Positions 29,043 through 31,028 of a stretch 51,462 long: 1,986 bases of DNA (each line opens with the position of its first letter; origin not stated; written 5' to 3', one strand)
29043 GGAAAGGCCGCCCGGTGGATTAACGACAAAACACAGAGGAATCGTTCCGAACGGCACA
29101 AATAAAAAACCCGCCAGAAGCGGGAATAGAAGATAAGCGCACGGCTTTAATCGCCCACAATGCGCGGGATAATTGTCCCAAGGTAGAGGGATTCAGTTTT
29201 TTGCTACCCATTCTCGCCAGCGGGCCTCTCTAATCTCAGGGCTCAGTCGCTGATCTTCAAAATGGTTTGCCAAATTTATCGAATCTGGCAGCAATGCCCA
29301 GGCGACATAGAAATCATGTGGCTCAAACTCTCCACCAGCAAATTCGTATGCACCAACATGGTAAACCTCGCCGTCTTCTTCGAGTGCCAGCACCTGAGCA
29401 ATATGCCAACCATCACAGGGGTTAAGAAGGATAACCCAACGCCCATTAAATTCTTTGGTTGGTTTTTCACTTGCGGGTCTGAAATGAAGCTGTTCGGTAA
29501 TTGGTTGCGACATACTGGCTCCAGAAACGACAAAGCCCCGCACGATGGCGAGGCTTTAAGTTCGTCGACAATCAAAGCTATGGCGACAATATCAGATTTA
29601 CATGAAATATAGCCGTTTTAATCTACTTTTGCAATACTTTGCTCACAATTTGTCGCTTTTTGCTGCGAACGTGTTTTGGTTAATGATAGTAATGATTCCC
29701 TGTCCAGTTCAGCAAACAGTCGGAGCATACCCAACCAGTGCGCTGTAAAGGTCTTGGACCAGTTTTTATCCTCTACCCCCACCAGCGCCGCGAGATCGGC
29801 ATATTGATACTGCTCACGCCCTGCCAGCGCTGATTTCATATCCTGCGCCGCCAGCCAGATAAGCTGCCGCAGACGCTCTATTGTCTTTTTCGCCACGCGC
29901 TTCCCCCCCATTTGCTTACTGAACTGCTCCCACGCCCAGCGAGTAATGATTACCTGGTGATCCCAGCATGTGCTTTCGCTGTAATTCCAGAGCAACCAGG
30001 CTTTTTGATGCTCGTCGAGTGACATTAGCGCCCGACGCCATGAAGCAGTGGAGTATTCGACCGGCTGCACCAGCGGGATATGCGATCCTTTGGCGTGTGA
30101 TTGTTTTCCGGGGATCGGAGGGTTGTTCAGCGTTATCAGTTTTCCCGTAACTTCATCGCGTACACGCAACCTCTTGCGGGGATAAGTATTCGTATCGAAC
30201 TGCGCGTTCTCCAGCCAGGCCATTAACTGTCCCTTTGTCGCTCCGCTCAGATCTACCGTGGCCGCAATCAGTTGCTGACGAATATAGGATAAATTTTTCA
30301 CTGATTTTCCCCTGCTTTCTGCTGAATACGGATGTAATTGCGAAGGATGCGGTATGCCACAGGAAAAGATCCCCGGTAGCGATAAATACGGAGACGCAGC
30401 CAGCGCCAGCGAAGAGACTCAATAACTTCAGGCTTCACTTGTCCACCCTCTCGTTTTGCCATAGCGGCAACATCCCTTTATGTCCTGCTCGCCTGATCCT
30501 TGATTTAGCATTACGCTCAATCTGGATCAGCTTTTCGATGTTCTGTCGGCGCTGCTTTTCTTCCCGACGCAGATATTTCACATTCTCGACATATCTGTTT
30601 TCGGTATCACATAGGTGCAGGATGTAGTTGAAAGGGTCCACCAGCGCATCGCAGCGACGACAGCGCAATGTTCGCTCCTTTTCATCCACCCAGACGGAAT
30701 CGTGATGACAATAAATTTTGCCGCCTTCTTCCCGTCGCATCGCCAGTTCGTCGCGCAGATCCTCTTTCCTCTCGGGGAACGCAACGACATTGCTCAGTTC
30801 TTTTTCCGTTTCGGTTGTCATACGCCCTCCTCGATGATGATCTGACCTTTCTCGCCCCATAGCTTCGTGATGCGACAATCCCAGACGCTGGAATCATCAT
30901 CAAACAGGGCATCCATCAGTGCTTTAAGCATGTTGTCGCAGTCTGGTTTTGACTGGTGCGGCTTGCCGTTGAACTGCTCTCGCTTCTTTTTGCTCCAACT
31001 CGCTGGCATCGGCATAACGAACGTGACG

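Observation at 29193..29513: Unassigned ORF between Q and the holin, ahead of a hairpin terminator (Stx-like cargo slot)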

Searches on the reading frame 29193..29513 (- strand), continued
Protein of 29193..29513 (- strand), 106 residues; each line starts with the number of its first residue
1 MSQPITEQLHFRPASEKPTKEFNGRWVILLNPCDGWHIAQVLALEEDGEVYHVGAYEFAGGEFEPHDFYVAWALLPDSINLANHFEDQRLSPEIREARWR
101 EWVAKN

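Call 37: search_protein_families(library=pfam, alignment_id=A2, max_evalue=0.01)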
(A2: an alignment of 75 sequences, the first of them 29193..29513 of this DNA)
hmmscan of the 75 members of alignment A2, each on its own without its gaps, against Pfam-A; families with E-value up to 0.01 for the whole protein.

A. member 1, window:29193-29513:- (106 aa): 0 families

B. families by the number of members that match (of 75 scanned): 1 family
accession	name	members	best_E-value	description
PF06419.17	COG6_N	1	0.0032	Conserved oligomeric complex COG6, N-terminal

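Call 39: list_cluster_members(proteins=[P0090, P0093, P0099, P0107, P0111, P0134, P0146, P0098, P0101, P0117])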
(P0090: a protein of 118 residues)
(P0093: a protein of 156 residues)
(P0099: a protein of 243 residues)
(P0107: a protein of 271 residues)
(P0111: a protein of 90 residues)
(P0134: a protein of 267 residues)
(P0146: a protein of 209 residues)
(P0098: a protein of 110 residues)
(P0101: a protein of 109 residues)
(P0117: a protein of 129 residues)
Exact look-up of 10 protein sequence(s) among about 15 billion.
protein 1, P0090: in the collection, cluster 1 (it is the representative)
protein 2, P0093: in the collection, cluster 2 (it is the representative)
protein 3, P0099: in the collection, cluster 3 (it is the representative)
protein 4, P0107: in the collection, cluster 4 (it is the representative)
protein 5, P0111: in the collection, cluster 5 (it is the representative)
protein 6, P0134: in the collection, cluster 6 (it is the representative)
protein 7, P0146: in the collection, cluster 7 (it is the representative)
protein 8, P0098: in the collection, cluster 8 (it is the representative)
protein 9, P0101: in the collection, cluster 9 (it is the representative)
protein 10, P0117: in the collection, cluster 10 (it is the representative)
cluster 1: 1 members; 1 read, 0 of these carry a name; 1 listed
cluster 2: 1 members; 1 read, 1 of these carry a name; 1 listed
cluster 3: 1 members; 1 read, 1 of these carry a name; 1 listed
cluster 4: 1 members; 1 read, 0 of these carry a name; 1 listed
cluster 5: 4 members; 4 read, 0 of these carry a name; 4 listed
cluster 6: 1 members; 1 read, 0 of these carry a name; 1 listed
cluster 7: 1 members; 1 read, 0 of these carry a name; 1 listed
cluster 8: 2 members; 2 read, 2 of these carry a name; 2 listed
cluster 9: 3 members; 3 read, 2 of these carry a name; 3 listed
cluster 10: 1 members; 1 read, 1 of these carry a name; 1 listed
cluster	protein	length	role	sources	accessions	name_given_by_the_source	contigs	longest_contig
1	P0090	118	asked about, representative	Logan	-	-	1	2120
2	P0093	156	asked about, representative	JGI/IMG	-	hypothetical protein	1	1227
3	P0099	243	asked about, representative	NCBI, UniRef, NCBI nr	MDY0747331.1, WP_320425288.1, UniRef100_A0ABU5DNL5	hypothetical protein SNE35_22705 [Paucibacter sp. R3-3] | Uncharacterized protein n=1 Tax=Roseateles agri TaxID=3098619 RepID=A0ABU5DNL5_9BURK | hypothetical protein [Paucibacter sp. R3-3]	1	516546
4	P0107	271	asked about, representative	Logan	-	-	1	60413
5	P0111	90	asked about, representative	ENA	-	-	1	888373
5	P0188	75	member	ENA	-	-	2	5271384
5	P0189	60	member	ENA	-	-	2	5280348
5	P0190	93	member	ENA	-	-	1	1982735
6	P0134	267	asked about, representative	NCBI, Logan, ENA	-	-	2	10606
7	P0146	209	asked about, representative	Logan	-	-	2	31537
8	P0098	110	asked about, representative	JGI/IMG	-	hypothetical protein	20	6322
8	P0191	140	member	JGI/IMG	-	hypothetical protein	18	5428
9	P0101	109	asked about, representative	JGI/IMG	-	hypothetical protein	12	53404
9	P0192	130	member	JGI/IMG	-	hypothetical protein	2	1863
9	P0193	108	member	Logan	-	-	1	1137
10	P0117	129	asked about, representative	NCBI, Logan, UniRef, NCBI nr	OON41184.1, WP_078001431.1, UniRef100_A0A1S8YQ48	hypothetical protein BTJ39_04235 [Izhakiella australiensis] | Uncharacterized protein n=1 Tax=Izhakiella australiensis TaxID=1926881 ... | hypothetical protein [Izhakiella australiensis]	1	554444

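Call 40: find_related_loci(query=A1, collection=genome_contigs, flank=3500)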
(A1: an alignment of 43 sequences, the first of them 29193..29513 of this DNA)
Query A1 (106 aa) in genome_contigs; peptide patterns used: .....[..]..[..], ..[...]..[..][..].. (x = any residue, [..] = any of these).
34 stretches matched a pattern; 18 encode a relative of the query (tblastn E <= 1e-3); 18 distinct loci.
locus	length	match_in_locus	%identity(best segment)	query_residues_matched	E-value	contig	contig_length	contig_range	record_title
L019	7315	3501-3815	85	1-105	3e-60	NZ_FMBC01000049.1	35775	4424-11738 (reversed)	Kosakonia oryziphila strain REICA_142, whole genome shotgun sequence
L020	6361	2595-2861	62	1-89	9e-35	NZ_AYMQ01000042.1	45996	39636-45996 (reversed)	Serratia sp. H1w Contig42, whole genome shotgun sequence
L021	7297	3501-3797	51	1-99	9e-33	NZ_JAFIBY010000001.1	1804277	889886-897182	Serratia sp. PL17 Ga0418748_01, whole genome shotgun sequence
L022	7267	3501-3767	56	1-89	2e-32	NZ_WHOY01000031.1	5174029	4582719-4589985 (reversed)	Pantoea sp. BAV 3049 NODE_125_length_5173969_cov_38.362724, whole genome shotgun sequence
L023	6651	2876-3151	53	1-92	1e-30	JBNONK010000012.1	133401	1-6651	Erwinia amylovora strain CEB_12 Contig_12_consensus_sequence, whole genome shotgun sequence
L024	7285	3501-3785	55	1-99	6e-30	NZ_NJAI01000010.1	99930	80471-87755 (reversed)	Xenorhabdus hominickii strain DSM 17903 Xhom_10, whole genome shotgun sequence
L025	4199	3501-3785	55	1-99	6e-30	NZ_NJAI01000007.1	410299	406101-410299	Xenorhabdus hominickii strain DSM 17903 Xhom_7, whole genome shotgun sequence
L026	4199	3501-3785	55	1-99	6e-30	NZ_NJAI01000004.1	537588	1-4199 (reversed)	Xenorhabdus hominickii strain DSM 17903 Xhom_4, whole genome shotgun sequence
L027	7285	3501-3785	55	1-99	6e-30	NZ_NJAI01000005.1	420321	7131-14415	Xenorhabdus hominickii strain DSM 17903 Xhom_5, whole genome shotgun sequence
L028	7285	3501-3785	55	1-99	5e-30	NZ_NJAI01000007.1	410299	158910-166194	Xenorhabdus hominickii strain DSM 17903 Xhom_7, whole genome shotgun sequence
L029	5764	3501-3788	53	1-99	7e-29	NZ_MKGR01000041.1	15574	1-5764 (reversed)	Xenorhabdus thuongxuanensis strain 30TX1 Xentx_41, whole genome shotgun sequence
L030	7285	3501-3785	54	1-99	3e-28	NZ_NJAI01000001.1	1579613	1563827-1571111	Xenorhabdus hominickii strain DSM 17903 Xhom_1, whole genome shotgun sequence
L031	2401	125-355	49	1-91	2e-25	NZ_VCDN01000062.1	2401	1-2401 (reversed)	Xenorhabdus santafensis strain 12 WTCHG_223154_282_1_contig_62, whole genome shotgun sequence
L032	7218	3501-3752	49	5-89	1e-24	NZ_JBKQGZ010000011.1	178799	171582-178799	Providencia sp. Me31A NODE_11_length_178799_cov_21.592930, whole genome shotgun sequence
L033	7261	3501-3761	49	2-89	3e-26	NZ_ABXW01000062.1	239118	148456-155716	Providencia alcalifaciens DSM 30120 P_alcalifaciens-1.0_Cont149.1, whole genome shotgun sequence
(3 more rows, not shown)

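Call 41: find_related_loci(query=A1, collection=viral_contigs, flank=3500)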
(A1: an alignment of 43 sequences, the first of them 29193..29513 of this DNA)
Query A1 (106 aa) in viral_contigs; peptide patterns used: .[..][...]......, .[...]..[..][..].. (x = any residue, [..] = any of these).
96 stretches matched a pattern; 87 encode a relative of the query (tblastn E <= 1e-3); the best 80 are kept; 80 distinct loci.
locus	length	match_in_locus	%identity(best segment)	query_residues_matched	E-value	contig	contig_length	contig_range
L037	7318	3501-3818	100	1-106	3e-70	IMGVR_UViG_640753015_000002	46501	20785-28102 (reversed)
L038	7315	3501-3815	87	1-105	2e-59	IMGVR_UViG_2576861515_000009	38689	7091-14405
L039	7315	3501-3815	86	1-105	1e-59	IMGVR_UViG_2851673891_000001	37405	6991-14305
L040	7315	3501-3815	85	1-105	1e-59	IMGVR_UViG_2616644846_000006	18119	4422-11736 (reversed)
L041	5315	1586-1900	84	1-105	1e-58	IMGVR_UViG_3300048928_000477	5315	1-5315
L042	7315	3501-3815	82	1-105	1e-57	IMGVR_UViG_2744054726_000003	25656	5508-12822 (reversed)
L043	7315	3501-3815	82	1-105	1e-57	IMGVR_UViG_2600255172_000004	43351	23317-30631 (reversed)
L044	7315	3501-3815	80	1-105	3e-56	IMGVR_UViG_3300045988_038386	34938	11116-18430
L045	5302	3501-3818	80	1-106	3e-56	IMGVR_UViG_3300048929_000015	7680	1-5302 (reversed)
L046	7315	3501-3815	80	1-105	3e-56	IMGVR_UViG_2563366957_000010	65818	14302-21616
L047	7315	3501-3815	80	1-105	3e-56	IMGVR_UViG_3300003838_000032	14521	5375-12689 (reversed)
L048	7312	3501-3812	80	1-104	8e-56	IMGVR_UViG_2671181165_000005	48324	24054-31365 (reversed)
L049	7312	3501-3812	80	1-104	8e-56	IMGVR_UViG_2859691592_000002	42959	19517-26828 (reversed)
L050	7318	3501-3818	79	1-106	2e-55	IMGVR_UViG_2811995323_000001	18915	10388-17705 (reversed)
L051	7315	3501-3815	79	1-105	1e-55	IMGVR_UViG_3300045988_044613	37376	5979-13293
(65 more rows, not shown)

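Call 44: search_protein_families(library=ncbifam, proteins=[window:29193-29513:-, P0031, P0070, P0099, P0107, P0134, P0152, P0165], max_evalue=0.1)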
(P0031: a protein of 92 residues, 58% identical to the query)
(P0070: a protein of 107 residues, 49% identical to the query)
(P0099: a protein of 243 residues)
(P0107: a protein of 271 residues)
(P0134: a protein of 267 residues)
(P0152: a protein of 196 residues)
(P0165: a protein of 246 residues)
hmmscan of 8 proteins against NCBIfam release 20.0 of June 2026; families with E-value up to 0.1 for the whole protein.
window:29193-29513:- (106 aa): 1 family
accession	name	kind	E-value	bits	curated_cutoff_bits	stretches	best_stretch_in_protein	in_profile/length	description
NF006400.0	PRK08651.1-3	equivalog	0.066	12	374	1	12-61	78-127/410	succinyl-diaminopimelate desuccinylase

P0031 (92 aa): 0 families

P0070 (107 aa): 0 families

P0099 (243 aa): 0 families

P0107 (271 aa): 0 families

P0134 (267 aa): 2 families
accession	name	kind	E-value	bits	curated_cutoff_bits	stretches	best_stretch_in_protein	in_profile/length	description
NF045487.1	ASRP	equivalog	0.017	13.8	300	1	42-121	149-227/593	archaea-specific SMC-related protein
TIGR02169.1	SMC_prok_A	equivalog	0.044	11.4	729.4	1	39-132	838-927/1165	chromosome segregation protein SMC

P0152 (196 aa): 0 families

P0165 (246 aa): 0 families

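Call 45: search_protein_families(library=padloc, proteins=[window:29193-29513:-, P0031, P0070, P0099, P0107, P0134, P0152, P0165], max_evalue=0.1)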
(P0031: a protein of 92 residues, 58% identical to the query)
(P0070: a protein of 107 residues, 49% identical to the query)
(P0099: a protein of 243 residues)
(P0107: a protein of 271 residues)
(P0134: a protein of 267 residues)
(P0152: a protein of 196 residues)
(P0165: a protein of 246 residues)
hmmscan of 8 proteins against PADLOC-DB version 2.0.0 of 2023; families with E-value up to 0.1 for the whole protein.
window:29193-29513:- (106 aa): 0 families

P0031 (92 aa): 0 families

P0070 (107 aa): 0 families

P0099 (243 aa): 1 family
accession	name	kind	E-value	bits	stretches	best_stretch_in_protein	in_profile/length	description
PDLC00471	JetB1|JetB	-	0.02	12.3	1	31-94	121-186/212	DUF4194 domain; MukE-like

P0107 (271 aa): 0 families

P0134 (267 aa): 3 families
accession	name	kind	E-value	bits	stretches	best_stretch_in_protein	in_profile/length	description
PDLC03859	LmuB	-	0.0084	13.3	1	46-131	412-491/611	-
PDLC02716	PbeC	-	0.07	9.6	1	54-105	413-464/639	PbeC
PDLC00519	JetC1|JetC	-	0.097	8.8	0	46-132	671-754/1097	DUF3584 domain; MukB-like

P0152 (196 aa): 0 families

P0165 (246 aa): 0 families

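Call 60: search_dna_similar(query=window:29193-29513:-, collection=plasmids, mode=protein, max_rows=20, max_evalue=0.001)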
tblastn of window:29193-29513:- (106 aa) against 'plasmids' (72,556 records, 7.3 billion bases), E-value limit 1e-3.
Records with a match: 1; places in all: 1; records where one place covers at least 80% of the query: 0.
Best place of each record, by identity: 60-80% 1.
By first word of the organism name: Pantoea 1.
By predicted mobility (MOB-suite, as given by PLSDB): non-mobilizable 1.
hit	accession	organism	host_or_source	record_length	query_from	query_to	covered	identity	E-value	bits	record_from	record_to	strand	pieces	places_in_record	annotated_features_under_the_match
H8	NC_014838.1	Pantoea sp. At-9b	-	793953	1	77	73%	64.9%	4e-26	107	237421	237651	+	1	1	hypothetical protein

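Call 61: search_dna_similar(query=P0031, collection=phages, mode=protein, max_rows=20, max_evalue=0.001)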
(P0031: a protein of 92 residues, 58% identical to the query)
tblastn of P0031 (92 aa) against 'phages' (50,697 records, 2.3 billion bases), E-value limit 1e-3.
No match.

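Call 85: search_solved_structures(query=A2, max_evalue=1)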
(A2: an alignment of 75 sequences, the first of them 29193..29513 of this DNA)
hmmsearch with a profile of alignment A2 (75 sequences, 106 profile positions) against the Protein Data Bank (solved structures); distinct sequences matched with E-value up to 1: 0.

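Call 86: fold_search(model_id=the predicted structure, library=pdb)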
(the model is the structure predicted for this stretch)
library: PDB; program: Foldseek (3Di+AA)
matches with E <= 10: 1043; with E <= 0.001: 0
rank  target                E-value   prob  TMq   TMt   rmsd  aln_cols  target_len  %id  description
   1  7vai_F                7.8e-02  0.75  0.31  0.09  11.9        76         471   17  V1EG of V/A-ATPase from Thermus thermophilus, state1-1 (released 2022-07-13)
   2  2ra2_D                1.2e-01  0.90  0.33  0.55   5.4        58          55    9  X-Ray structure of the Q7CPV8 protein from Salmonella typhimurium at the resolution 1.9 A. Northeast Structural Genomi (released 2007-10-09)
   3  6r0w_F                1.5e-01  0.69  0.33  0.09  11.7        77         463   19  Thermus thermophilus V/A-type ATPase/synthase, rotational state 2 (released 2019-08-28)
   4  6xby_E                1.5e-01  0.54  0.30  0.09  12.6        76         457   17  Cryo-EM structure of V-ATPase from bovine brain, state 2 (released 2020-08-19)
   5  9cfc_D                1.6e-01  0.54  0.30  0.09  12.5        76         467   17  Cryo-EM structure of human kidney V-ATPase state 2 (released 2025-08-06)
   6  6wm3_D                1.9e-01  0.51  0.30  0.09  12.6        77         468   17  Human V-ATPase in state 2 with SidK and ADP (released 2020-11-11)
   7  8w2o_K                2.1e-01  0.54  0.32  0.28  14.1       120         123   10  Yeast U1 snRNP with humanized U1C Zinc-Finger domain (released 2024-05-15)
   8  6nnb_MODEL_1_A        2.2e-01  0.82  0.32  0.50   5.1        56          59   23  Solution structure of the Tudor domain of PSHCP (released 2019-08-21)
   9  7une_O                2.5e-01  0.47  0.30  0.09  12.6        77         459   17  The V1 region of bovine V-ATPase in complex with human mEAK7 (focused refinement) (released 2022-06-15)
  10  6r0y_F                2.6e-01  0.41  0.31  0.10  11.6        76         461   18  Thermus thermophilus V/A-type ATPase/synthase, rotational state 3 (released 2019-08-28)
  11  7fda_F                2.8e-01  0.47  0.32  0.09  11.8        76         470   18  CryoEM Structure of Reconstituted V-ATPase, state1 (released 2021-12-22)
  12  9nn1_F                2.8e-01  0.47  0.32  0.09  11.9        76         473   17  Yeast V1-ATPase bound to Rtc5p (released 2026-03-04)
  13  6qum_F                2.8e-01  0.38  0.28  0.08  12.1        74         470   19  Thermus thermophilus V/A-type ATPase/synthase, rotational state 1 (released 2019-08-28)
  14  8h6k_5f               3.0e-01  0.63  0.32  0.44   8.8        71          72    8  Cryo-EM structure of human exon-defined spliceosome in the mature B state. (released 2024-05-01)
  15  7a5p_k                3.1e-01  0.66  0.31  0.42   8.7        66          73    8  Human C Complex Spliceosome - Medium-resolution PERIPHERY (released 2020-10-14)
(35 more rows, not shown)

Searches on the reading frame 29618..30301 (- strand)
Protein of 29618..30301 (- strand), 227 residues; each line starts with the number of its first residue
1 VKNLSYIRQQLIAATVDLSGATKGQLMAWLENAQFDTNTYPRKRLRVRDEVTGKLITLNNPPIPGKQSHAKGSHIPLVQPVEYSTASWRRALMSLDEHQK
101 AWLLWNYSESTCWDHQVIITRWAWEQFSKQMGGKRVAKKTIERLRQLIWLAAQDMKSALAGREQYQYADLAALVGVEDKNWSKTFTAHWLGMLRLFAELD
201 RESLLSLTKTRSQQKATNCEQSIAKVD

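Call 3: search_protein_families(library=pfam, proteins=[window:29618-30301:-], max_evalue=0.1)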
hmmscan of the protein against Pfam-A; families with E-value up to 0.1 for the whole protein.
window:29618-30301:- (227 aa): 1 family
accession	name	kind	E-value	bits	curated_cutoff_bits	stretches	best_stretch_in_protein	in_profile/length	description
PF06323.16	Phage_antiter_Q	-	2.4e-118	394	25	1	2-221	1-220/220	Phage antitermination protein Q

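Call 4: search_protein_families(library=phrogs, proteins=[window:29618-30301:-], max_evalue=0.01)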
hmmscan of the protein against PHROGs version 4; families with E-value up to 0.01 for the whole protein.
window:29618-30301:- (227 aa): 2 families
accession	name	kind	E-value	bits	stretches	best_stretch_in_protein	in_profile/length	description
phrog_304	-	transcription regulation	1.8e-96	323.1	1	3-218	5-222/224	anti-termination protein Q-like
phrog_23101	-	unknown function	0.0075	16.6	0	83-168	145-224/257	-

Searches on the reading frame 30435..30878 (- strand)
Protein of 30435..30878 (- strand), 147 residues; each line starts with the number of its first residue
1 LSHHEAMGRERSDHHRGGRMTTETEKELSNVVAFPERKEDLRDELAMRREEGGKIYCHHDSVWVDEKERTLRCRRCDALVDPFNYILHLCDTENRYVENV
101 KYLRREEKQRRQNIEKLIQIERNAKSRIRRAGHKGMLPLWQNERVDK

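Call 3: search_protein_families(library=pfam, proteins=[window:30435-30878:-], max_evalue=0.1)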
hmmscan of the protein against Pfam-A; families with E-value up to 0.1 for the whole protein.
window:30435-30878:- (147 aa): 1 family
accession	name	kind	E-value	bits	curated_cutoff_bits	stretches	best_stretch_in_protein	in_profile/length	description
PF08011.17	PDDEXK_9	-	0.031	14.7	25.5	1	68-127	25-79/105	PD-(D/E)XK nuclease superfamily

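Call 4: search_protein_families(library=phrogs, proteins=[window:30435-30878:-], max_evalue=0.01)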
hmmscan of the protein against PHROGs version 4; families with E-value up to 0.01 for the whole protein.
window:30435-30878:- (147 aa): 4 families
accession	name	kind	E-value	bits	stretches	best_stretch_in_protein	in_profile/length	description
phrog_1621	-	unknown function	9.8e-50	168.6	1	20-147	1-131/134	-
phrog_8538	-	unknown function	2.6e-10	41.5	1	43-122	12-91/138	-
phrog_4865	-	unknown function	1.3e-08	36.1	1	29-108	6-87/109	-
phrog_24073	-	unknown function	0.0038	18.2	1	54-92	26-64/77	-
